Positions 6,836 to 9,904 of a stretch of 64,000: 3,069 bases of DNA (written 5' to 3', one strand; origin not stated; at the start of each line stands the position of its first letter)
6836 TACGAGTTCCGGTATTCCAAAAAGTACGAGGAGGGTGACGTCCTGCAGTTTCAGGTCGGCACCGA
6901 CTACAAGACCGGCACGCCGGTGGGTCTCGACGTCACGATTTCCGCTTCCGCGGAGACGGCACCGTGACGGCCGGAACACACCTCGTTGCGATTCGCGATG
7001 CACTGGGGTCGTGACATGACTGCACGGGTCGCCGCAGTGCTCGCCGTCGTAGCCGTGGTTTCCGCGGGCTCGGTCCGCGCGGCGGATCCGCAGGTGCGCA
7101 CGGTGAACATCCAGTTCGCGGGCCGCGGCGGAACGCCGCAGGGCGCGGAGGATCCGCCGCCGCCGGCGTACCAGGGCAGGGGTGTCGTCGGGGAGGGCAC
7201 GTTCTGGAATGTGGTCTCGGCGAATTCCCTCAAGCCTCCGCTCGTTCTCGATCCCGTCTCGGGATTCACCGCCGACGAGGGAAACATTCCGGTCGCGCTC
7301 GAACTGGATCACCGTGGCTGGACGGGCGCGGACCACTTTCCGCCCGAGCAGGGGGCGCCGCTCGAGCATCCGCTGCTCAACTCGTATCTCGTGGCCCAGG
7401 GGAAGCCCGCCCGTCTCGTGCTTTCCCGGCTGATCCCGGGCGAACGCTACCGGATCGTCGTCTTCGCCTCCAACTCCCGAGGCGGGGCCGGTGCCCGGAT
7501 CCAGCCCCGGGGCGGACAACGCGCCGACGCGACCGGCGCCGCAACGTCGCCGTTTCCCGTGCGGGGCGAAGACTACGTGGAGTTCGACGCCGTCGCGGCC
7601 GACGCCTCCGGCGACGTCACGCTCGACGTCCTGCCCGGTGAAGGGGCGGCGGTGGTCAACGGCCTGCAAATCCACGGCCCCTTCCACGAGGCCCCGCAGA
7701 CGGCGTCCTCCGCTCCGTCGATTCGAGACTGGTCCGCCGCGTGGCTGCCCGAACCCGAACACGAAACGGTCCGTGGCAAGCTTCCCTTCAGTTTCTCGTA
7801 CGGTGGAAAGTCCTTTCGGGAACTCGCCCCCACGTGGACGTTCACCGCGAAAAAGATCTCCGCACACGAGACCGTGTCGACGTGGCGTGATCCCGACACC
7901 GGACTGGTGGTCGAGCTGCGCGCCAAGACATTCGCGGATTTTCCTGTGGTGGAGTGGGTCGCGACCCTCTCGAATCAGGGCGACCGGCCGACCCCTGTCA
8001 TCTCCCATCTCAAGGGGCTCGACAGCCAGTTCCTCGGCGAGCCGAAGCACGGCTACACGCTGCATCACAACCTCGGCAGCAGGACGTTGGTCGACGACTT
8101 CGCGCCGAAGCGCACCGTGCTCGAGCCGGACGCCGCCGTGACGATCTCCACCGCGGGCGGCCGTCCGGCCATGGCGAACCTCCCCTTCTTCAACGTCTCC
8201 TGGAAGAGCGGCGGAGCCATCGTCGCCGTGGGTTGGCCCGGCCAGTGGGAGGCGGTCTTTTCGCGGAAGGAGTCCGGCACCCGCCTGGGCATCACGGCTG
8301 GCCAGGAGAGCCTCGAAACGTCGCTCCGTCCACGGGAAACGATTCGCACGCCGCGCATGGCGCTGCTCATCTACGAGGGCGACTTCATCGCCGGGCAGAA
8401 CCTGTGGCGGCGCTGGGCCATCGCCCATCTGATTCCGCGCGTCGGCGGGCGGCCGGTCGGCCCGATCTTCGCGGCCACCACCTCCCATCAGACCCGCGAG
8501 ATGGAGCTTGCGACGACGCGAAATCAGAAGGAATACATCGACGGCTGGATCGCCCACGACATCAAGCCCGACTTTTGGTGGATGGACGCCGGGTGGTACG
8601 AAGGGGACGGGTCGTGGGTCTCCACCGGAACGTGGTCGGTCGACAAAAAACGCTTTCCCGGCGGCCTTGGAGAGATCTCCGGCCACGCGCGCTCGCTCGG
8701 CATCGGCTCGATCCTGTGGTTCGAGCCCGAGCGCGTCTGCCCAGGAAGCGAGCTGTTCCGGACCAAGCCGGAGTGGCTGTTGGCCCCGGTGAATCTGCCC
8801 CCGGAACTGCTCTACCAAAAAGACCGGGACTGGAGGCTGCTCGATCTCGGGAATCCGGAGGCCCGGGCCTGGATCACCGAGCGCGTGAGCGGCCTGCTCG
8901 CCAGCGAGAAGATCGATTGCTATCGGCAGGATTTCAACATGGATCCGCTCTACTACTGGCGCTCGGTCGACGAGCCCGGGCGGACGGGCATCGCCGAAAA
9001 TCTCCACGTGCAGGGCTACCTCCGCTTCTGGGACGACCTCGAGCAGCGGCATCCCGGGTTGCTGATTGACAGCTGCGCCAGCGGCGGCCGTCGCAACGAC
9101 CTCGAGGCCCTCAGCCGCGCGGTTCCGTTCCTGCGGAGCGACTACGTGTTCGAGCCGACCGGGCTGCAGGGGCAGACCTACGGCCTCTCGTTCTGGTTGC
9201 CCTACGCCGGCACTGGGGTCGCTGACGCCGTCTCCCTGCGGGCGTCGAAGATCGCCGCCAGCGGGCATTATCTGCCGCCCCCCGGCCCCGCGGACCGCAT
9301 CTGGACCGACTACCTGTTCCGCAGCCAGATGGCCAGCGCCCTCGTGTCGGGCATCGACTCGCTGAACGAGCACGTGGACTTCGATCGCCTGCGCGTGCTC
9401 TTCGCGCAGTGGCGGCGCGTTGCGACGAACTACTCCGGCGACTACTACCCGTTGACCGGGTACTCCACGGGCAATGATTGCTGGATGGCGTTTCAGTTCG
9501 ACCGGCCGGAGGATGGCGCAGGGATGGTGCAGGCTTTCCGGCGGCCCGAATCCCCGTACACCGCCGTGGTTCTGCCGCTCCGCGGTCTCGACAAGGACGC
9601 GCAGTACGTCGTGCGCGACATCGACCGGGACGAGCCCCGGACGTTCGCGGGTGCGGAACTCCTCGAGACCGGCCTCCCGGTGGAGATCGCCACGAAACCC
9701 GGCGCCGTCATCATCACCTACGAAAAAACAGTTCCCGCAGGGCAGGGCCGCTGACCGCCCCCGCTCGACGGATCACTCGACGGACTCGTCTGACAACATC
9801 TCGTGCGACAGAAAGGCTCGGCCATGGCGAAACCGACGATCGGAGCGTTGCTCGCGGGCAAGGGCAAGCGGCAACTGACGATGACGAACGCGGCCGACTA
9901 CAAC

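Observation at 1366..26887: Recurrent intergenic palindrome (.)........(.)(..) marks at least eight promoter regions of the catabolic half of the window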

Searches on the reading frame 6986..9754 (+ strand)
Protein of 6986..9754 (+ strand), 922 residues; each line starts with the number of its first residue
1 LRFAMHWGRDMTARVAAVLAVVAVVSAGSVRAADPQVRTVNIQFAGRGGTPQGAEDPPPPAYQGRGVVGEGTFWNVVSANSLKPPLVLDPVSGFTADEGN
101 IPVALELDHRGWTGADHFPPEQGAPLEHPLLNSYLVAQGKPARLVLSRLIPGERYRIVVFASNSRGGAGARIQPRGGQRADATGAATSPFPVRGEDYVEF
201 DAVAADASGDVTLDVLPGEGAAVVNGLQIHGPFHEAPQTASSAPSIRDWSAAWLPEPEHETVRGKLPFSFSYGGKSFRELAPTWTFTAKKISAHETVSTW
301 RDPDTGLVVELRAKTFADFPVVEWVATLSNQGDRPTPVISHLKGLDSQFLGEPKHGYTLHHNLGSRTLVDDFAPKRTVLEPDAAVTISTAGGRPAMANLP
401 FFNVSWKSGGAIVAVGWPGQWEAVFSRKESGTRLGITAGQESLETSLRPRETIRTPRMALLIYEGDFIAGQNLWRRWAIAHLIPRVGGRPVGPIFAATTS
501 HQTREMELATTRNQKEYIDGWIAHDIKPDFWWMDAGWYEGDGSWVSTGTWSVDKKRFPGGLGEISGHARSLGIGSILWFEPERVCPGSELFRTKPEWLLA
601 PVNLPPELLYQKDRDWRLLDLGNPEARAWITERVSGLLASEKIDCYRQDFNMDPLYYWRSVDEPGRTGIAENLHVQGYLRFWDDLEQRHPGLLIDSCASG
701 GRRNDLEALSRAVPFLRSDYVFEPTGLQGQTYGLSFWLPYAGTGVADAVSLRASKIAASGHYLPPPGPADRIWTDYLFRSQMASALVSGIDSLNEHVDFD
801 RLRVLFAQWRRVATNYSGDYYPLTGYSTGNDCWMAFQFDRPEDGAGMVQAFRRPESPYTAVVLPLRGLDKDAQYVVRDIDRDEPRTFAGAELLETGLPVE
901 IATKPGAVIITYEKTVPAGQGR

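Call 7: search_protein_families(library=pfam, proteins=[window:6986-9754:+], max_evalue=0.001)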
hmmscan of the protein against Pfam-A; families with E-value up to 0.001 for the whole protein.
window:6986-9754:+ (922 aa): 4 families
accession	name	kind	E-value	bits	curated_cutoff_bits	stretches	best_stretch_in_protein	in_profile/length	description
PF02065.24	Melibiase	-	1.2e-24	87.4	27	1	531-720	75-261/347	Melibiase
PF16874.11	Glyco_hydro_36C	-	9.5e-07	29.6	27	1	831-901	2-66/77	Glycosyl hydrolase family 36 C-terminal domain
PF01055.32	Glyco_hydro_31_2nd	-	1.7e-05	24.8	23.5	1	500-651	11-157/328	Glycosyl hydrolases family 31 TIM-barrel domain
PF16875.11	Glyco_hydro_36N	-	0.00047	20.1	27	1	286-433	96-238/253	Glycosyl hydrolase family 36 N-terminal domain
